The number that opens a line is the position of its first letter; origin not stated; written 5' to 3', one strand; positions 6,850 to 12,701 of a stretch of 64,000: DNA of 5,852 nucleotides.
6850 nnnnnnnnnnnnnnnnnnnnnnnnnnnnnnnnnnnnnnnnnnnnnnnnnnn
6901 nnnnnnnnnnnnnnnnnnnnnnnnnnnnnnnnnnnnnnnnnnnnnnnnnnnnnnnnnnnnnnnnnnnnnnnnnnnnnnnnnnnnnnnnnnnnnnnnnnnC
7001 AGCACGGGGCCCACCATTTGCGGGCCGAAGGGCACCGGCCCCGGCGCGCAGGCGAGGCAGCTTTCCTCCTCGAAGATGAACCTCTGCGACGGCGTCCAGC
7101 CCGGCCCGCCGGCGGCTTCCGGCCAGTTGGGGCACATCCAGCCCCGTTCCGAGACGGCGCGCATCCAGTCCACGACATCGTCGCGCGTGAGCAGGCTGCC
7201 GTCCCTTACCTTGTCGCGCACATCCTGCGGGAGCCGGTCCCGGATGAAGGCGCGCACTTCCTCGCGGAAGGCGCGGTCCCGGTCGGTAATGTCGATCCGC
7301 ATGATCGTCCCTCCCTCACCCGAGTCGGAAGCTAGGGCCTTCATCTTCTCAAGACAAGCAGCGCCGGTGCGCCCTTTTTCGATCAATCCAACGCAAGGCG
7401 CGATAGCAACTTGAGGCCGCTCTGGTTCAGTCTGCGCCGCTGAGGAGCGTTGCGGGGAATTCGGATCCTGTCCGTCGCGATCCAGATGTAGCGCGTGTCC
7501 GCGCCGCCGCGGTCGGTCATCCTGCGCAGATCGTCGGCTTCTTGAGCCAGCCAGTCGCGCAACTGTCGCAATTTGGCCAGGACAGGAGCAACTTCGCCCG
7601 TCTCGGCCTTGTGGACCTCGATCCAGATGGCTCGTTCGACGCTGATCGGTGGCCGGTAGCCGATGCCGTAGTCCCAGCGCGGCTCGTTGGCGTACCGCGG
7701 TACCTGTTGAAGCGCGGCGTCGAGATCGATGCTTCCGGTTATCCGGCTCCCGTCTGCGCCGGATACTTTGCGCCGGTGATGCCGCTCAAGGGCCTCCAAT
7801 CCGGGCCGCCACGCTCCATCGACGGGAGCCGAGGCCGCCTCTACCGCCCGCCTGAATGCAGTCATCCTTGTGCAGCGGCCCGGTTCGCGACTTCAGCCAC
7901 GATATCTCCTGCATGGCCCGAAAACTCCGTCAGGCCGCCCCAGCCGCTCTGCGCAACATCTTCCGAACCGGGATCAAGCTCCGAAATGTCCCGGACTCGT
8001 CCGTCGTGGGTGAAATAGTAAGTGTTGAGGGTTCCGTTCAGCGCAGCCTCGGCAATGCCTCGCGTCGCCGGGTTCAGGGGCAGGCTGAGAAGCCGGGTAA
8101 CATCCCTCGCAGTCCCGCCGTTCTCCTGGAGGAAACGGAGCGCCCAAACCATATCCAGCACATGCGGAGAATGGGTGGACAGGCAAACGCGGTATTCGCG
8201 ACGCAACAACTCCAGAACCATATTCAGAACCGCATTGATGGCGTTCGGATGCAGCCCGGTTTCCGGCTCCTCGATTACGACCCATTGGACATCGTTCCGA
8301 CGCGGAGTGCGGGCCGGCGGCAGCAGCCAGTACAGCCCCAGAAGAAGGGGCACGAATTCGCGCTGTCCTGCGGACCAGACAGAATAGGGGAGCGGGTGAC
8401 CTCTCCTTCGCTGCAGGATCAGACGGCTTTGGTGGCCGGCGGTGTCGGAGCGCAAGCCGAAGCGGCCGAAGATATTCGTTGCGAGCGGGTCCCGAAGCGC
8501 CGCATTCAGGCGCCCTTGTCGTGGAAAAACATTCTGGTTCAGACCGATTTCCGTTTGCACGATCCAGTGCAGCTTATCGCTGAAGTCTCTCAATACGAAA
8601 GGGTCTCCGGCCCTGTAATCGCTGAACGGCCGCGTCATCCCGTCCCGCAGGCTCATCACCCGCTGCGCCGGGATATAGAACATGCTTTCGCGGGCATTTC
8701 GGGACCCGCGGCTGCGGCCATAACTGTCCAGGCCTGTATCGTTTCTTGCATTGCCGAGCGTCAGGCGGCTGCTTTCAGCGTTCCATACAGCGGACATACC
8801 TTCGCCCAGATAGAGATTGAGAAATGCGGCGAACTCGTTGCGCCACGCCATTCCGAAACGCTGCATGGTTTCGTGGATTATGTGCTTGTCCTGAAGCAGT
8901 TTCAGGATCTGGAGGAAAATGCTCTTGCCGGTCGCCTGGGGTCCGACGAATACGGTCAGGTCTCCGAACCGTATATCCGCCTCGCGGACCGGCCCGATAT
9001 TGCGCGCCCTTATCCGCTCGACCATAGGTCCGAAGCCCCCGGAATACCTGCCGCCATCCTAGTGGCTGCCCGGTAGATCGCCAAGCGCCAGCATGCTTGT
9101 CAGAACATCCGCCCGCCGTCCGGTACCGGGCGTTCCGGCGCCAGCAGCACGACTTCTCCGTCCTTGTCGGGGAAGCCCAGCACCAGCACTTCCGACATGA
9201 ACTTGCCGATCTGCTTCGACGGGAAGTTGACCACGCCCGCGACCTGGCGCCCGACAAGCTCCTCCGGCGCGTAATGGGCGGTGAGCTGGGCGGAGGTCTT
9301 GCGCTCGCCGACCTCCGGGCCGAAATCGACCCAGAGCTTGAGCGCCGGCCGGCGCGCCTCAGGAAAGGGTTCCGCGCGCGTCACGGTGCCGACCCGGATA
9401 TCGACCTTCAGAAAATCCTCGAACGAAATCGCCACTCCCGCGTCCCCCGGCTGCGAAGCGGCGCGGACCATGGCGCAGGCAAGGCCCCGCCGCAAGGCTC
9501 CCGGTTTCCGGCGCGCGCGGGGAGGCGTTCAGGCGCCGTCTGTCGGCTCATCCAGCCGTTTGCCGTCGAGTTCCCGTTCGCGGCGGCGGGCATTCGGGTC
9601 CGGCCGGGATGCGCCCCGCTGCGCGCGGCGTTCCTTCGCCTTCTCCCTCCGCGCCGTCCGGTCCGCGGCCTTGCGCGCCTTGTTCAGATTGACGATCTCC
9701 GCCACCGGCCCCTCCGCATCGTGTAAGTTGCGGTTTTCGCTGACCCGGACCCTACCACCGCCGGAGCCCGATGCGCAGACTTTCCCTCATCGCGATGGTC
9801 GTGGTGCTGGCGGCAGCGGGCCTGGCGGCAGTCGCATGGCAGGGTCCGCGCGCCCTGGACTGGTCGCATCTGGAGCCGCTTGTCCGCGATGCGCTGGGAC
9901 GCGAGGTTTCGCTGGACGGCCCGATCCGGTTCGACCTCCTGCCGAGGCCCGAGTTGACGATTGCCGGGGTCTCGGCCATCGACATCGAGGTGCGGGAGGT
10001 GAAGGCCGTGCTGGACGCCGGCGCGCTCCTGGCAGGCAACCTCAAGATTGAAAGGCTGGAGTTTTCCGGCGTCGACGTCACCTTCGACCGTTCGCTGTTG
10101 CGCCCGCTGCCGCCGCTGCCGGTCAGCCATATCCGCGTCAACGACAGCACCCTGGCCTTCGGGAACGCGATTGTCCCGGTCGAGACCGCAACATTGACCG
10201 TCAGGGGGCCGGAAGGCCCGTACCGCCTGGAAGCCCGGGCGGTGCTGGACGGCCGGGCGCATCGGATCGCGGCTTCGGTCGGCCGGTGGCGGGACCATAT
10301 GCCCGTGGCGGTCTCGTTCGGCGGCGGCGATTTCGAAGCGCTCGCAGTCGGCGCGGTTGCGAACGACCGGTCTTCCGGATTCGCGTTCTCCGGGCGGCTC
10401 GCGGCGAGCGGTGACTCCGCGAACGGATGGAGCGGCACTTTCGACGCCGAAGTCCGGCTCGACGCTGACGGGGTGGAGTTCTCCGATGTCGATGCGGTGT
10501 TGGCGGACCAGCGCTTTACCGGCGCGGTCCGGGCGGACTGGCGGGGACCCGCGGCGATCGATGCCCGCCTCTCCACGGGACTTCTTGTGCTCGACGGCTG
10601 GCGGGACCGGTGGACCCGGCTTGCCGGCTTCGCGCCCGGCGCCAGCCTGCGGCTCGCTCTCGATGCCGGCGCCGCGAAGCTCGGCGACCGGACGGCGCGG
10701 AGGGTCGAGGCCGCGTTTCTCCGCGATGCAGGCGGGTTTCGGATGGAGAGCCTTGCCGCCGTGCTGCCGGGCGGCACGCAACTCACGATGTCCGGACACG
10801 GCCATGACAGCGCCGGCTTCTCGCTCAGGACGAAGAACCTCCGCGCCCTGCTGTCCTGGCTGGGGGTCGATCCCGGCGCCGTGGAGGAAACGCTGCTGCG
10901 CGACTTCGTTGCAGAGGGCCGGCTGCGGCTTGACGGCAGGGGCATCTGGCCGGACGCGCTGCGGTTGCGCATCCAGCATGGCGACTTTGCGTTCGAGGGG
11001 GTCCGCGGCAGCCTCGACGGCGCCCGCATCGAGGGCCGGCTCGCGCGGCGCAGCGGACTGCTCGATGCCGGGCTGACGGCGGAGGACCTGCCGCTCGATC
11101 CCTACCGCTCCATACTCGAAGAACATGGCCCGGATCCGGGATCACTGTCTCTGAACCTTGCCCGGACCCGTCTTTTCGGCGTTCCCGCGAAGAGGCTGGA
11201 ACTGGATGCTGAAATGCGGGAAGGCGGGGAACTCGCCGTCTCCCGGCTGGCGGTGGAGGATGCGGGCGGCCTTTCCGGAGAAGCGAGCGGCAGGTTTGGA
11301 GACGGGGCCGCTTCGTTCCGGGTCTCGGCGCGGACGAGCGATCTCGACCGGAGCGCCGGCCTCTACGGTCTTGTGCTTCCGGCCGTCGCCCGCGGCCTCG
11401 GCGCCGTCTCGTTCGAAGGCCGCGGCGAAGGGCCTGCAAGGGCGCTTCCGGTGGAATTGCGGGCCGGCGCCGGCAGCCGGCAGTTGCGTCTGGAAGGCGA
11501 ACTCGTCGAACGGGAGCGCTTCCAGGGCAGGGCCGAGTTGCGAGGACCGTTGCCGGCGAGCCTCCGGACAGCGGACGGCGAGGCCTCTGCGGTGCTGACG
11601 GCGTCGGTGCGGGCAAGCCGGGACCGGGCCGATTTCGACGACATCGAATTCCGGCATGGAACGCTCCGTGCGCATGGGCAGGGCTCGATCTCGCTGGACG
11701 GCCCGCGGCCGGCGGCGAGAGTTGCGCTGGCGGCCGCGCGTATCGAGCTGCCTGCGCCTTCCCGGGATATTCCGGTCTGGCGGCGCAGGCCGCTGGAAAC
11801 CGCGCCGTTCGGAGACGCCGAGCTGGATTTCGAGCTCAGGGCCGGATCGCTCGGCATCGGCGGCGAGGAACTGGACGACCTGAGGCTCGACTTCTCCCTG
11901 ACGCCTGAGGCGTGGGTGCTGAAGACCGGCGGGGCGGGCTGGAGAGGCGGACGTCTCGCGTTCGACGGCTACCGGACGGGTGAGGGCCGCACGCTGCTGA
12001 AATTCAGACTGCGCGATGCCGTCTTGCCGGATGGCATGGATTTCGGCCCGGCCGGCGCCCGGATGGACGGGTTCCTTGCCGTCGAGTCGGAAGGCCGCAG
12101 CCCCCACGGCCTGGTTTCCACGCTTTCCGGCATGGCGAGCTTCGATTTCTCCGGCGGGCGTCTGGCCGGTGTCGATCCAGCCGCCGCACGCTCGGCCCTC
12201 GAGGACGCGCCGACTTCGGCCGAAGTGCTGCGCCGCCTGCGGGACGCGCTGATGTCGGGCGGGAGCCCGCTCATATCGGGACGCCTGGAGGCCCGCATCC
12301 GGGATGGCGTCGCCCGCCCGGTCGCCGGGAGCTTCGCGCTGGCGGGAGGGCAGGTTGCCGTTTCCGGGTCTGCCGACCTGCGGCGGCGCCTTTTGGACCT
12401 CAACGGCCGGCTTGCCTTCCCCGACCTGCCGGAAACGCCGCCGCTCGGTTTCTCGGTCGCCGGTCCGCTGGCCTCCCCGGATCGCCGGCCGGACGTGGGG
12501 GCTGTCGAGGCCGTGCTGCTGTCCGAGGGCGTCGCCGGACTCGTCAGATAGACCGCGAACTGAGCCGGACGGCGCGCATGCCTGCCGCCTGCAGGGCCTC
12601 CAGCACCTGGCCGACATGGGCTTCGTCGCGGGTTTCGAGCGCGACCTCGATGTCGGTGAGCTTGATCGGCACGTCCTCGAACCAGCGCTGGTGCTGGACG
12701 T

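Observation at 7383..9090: Translationally coupled ABC/AAA-type ATPase plus 160-aa unknown partner in a low-GC islet: candidate two-gene anti-phage/abortive-infection cassette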

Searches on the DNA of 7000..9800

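Call 87: search_rna_families(source=window, start=7000, end=9800, threshold=evalue, max_evalue=1)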
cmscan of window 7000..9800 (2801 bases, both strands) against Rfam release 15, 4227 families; matches with E-value up to 1: 1.
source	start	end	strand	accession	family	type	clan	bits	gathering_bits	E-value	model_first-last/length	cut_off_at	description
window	8223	8272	-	RF04357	Plastid-ndhA-ndhB-2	Intron;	CL00155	21.8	53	0.13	1-41/41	no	Plastid-ndhA-ndhB-2 group II-D5 intron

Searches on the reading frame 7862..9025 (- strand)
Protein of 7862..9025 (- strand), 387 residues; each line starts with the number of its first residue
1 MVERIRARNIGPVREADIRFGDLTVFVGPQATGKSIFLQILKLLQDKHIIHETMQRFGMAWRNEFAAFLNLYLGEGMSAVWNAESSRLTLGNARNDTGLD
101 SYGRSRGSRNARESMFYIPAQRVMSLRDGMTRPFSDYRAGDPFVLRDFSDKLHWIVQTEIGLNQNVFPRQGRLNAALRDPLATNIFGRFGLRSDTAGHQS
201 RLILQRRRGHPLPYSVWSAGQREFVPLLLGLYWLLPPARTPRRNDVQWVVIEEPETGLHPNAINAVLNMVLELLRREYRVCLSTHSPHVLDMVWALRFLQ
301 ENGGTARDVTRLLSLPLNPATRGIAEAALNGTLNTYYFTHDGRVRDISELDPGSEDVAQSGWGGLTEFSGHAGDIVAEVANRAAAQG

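Call 3: search_protein_families(library=pfam, proteins=[window:7862-9025:-], max_evalue=1)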
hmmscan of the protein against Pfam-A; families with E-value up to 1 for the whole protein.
window:7862-9025:- (387 aa): 6 families
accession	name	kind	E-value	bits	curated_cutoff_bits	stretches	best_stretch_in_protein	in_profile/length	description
PF13304.12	AAA_21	-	1.5e-19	71.6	27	1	23-291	1-304/304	AAA domain, putative AbiEii toxin, Type IV TA system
PF13175.12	AAA_15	-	7.4e-16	59.2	32.1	2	209-289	293-373/374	AAA ATPase domain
PF13476.12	AAA_23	-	0.0025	18.9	27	1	4-43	1-41/201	AAA domain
PF19263.5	DUF5906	-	0.051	14.7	27.6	1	26-67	1-50/114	Family of unknown function (DUF5906)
PF11398.14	DUF2813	-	0.14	12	21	0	249-273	287-311/372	Protein of unknown function (DUF2813)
PF17902.7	SH3_10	-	0.24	11.9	22.8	1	138-165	29-56/65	SH3 domain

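Call 4: search_protein_families(library=padloc, proteins=[window:7862-9025:-], max_evalue=1)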
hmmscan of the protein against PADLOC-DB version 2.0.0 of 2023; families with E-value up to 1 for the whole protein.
window:7862-9025:- (387 aa): 106 families (the best 25 are shown)
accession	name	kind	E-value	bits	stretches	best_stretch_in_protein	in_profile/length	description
PDLC04710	PDC-M56A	-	3.6e-141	468.6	1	3-381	2-379/382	-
PDLC02980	AriA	-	3.4e-20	71.2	2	200-291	221-304/304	-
PDLC04178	HEC-01A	-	3.4e-18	63.9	2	2-46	9-53/399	-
PDLC02979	AriA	-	4.5e-17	60.9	2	218-289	301-372/373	-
PDLC04175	HEC-01A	-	2.3e-13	47.9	2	247-292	270-314/363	-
PDLC03878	NsnB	-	4.5e-13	47.7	2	247-293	238-284/345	-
PDLC02358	Old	-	8e-12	42.7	2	247-291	286-330/578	Old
PDLC04176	HEC-01A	-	3.2e-11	41.2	1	242-290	273-321/371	-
PDLC04179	HEC-01A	-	3.5e-11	40.9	2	247-293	361-408/459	-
PDLC04180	HEC-01A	-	3.7e-11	40.8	2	228-291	262-322/382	-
PDLC02915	ATPase-Toprim_I-B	-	6.5e-11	39.7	2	248-293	258-302/623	-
PDLC04177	HEC-01A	-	8.1e-11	39.5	2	194-292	254-342/393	-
PDLC04393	PDC-M07A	-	1.1e-10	39.1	2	247-293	309-356/435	-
PDLC04389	PDC-M07A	-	1.8e-10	38.4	2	242-293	322-374/443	-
PDLC04214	HEC-02A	-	4.5e-10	37.3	2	249-290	241-282/338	-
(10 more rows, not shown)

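Call 5: search_protein_families(library=ncbifam, proteins=[window:7862-9025:-], max_evalue=1)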
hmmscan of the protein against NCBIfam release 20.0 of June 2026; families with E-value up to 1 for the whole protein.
window:7862-9025:- (387 aa): 21 families
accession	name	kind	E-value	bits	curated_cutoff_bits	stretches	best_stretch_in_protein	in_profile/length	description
NF047739.1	antiphage_MADS3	equivalog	2.8e-15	56.4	420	2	246-293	337-382/427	methylation-associated defense system AAA family ATPase MAD3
NF038234.1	retron_eff_Eco8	equivalog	3.5e-06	25.9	250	1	248-293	275-328/679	retron Eco8 family effector endonuclease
TIGR03522.1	GldA_ABC_ATP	equivalog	0.00089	18.8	402.6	1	246-285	152-190/301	gliding motility-associated ABC transporter ATP-binding subunit GldA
TIGR00972.1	3a0107s01c2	equivalog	0.0013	18.1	343.2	1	17-48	23-54/248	phosphate ABC transporter ATP-binding protein PstB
TIGR01978.1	sufC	equivalog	0.0077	15.7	212.8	0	15-53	20-58/243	Fe-S cluster assembly ATPase SufC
NF040873.1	AztA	equivalog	0.0086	15.7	220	0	248-289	140-181/191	zinc ABC transporter ATP-binding protein AztA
TIGR04521.1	ECF_ATPase_2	equivalog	0.014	14.4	330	1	247-286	164-204/279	energy-coupling factor transporter ATPase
TIGR00634.1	recN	equivalog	0.015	14.2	407.85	1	1-46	1-47/563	DNA repair protein RecN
TIGR03608.1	L_ocin_972_ABC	subfamily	0.024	14.1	254.85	0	247-292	154-199/206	putative bacteriocin export ABC transporter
NF010059.0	PRK13536.1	equivalog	0.03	13.1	549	1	244-285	191-232/342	nodulation factor ABC transporter ATP-binding protein NodI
NF010170.0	PRK13651.1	equivalog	0.032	13.2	432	1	246-290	184-229/308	cobalt transporter ATP-binding subunit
NF041760.1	PtuA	equivalog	0.037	12.9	500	0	215-293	343-423/524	retron Ec78 anti-phage system effector ATPase PtuA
NF001885.0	PRK00635.1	equivalog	0.057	10.4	3054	1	249-294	834-879/1809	excinuclease ABC subunit A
NF008338.0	PRK11124.1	equivalog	0.061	12.8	369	1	17-45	24-52/242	arginine ABC transporter ATP-binding protein ArtP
TIGR01288.1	nodI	equivalog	0.065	12.2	424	1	244-285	152-193/303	nodulation factor ABC transporter ATP-binding protein NodI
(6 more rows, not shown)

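Call 6: search_protein_families(library=phrogs, proteins=[window:7862-9025:-], max_evalue=1)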
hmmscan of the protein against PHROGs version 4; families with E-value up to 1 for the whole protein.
window:7862-9025:- (387 aa): 10 families
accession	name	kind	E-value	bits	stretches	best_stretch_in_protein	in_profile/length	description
phrog_4747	-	unknown function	8.2e-14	52.6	2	249-292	337-381/610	-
phrog_14430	-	unknown function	1.2e-11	45.5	2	247-293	339-385/444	-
phrog_3940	-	unknown function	7.7e-06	26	1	249-291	257-300/537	-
phrog_7507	-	unknown function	8.1e-06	26.4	1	205-294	374-454/483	-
phrog_8323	-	unknown function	1.1e-05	25.1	1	216-292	289-367/623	-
phrog_8066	-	unknown function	0.00031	20.7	1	249-293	387-432/522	-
phrog_9802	-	unknown function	0.005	16.9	1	218-291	257-329/438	-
phrog_13167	-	unknown function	0.024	14.5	1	247-299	339-391/477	-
phrog_21420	-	unknown function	0.11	12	0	247-291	527-571/654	-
phrog_5836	-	unknown function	0.29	10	0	249-292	309-352/1071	-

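Call 45: search_solved_structures(query=window:7862-9025:-, max_evalue=0.001)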
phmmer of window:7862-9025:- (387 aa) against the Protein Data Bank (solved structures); distinct sequences matched with E-value up to 0.001: 1.
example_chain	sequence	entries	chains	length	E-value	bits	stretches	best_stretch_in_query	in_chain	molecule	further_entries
6p74_A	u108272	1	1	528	2e-05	26.7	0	246-299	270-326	Putative ATP-dependent endonuclease of the OLD family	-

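Call 56: find_homologous_proteins(query=window:7862-9025:-, max_evalue=1e-20)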
Query window:7862-9025:- (387 aa): 4859 proteins with E <= 1e-20 among 8000 candidates; the best 120 are listed.
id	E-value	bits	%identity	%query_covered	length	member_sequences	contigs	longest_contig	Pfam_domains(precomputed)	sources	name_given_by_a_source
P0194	2.0e-242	822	93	100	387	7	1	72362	PF13175.13,PF13304.13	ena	-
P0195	8.3e-221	751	85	100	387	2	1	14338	PF13175.13,PF13304.13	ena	-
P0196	2.3e-220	749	85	100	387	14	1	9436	PF13175.13,PF13304.13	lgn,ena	-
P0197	2.3e-216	736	84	100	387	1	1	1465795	PF13175.13,PF13304.13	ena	-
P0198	2.7e-216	736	83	100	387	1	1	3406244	PF13175.13,PF13304.13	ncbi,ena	-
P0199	6.8e-207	705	85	93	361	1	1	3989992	PF13175.13,PF13304.13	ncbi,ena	-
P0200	1.0e-180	619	71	100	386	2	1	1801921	PF13175.13,PF13304.13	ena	-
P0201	1.8e-180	618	71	99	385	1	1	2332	PF13175.13,PF13304.13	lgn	-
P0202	4.9e-179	613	70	99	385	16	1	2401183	PF13175.13,PF13304.13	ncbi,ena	-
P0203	5.9e-177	606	69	99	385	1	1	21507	PF13175.13,PF13304.13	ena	-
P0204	2.2e-175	601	69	99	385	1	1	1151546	PF13175.13,PF13304.13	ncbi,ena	-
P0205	3.4e-175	600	69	99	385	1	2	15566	PF13175.13,PF13304.13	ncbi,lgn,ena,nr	ncbi:MAG: AAA family ATPase [Defluviicoccus sp.]|nr:AAA family ATPase [Defluviicoccus sp.] MDE038477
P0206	3.8e-175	600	69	99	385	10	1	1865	PF13175.13,PF13304.13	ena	-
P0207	4.6e-175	600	68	99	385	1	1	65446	PF13175.13,PF13304.13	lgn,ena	-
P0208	7.6e-175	599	68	100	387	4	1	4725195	PF13175.13,PF13304.13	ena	-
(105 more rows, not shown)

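Call 67: predict_structure(alignment_id=A4)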
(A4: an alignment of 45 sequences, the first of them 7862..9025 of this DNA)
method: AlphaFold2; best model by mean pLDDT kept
length: 387 residues; sequences in the alignment: 45
mean_pLDDT: 85.0   pTM: 0.88
mean pLDDT of the five models: 85.0, 84.4, 84.3, 83.2, 75.7
residues with pLDDT >= 90: 176; 70-90: 158; 50-70: 46; < 50: 7
segments of 3 or more residues with pLDDT < 50: 363-365
pLDDT, mean of each block of 10 residues (from residue 1): 91 95 91 89 92 84 83 87 93 89 75 88 57 55 85 84 81 89 91 72 82 83 89 80 87 88 94 95 89 92 95 94 96 94 91 65 57 90 81
secondary structure, 60 per line:
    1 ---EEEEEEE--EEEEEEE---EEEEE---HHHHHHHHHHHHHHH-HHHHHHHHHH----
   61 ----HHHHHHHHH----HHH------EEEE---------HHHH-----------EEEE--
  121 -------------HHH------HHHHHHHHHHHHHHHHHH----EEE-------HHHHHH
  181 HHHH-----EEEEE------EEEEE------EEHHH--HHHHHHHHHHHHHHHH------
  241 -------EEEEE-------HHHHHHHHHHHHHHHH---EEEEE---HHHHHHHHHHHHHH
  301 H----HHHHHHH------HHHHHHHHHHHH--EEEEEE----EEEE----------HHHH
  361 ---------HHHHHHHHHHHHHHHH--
elements in order: E4-10 E13-19 E23-27 H31-45 H47-56 H65-73 E87-90 H100-103 E115-118 H143-160 E165-167 H175-184 E190-194 E201-205 H219-234 E248-252 H260-275 E279-283 H287-301 H306-312 H319-330 E333-338 E343-346 H357-360 H370-385

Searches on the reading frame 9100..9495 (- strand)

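Call 80: search_protein_families(library=padloc, proteins=[window:9100-9495:-], max_evalue=0.001)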
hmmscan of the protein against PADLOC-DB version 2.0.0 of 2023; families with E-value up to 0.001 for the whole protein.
window:9100-9495:- (131 aa): 0 families

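Call 81: search_protein_families(library=pfam, proteins=[window:9100-9495:-], max_evalue=0.001)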
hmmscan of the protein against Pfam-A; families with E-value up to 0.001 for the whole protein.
window:9100-9495:- (131 aa): 1 family
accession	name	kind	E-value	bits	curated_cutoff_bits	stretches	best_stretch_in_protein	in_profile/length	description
PF01588.26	tRNA_bind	-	9.5e-14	51.7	27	1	33-127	1-94/96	Putative tRNA binding domain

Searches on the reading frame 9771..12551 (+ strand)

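Call 80: search_protein_families(library=padloc, proteins=[window:9771-12551:+], max_evalue=0.001)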
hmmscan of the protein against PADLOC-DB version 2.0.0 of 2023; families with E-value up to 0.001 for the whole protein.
window:9771-12551:+ (926 aa): 0 families

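Call 81: search_protein_families(library=pfam, proteins=[window:9771-12551:+], max_evalue=0.001)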
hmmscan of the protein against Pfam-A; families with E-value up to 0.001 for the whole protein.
window:9771-12551:+ (926 aa): 2 families
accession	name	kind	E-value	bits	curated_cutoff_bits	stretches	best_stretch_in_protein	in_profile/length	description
PF05170.20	AsmA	-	0.00013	21.4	29.8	0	7-103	12-115/607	AsmA family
PF13116.12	YhdP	-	0.00048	18.6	46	0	18-131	26-155/1224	YhdP protein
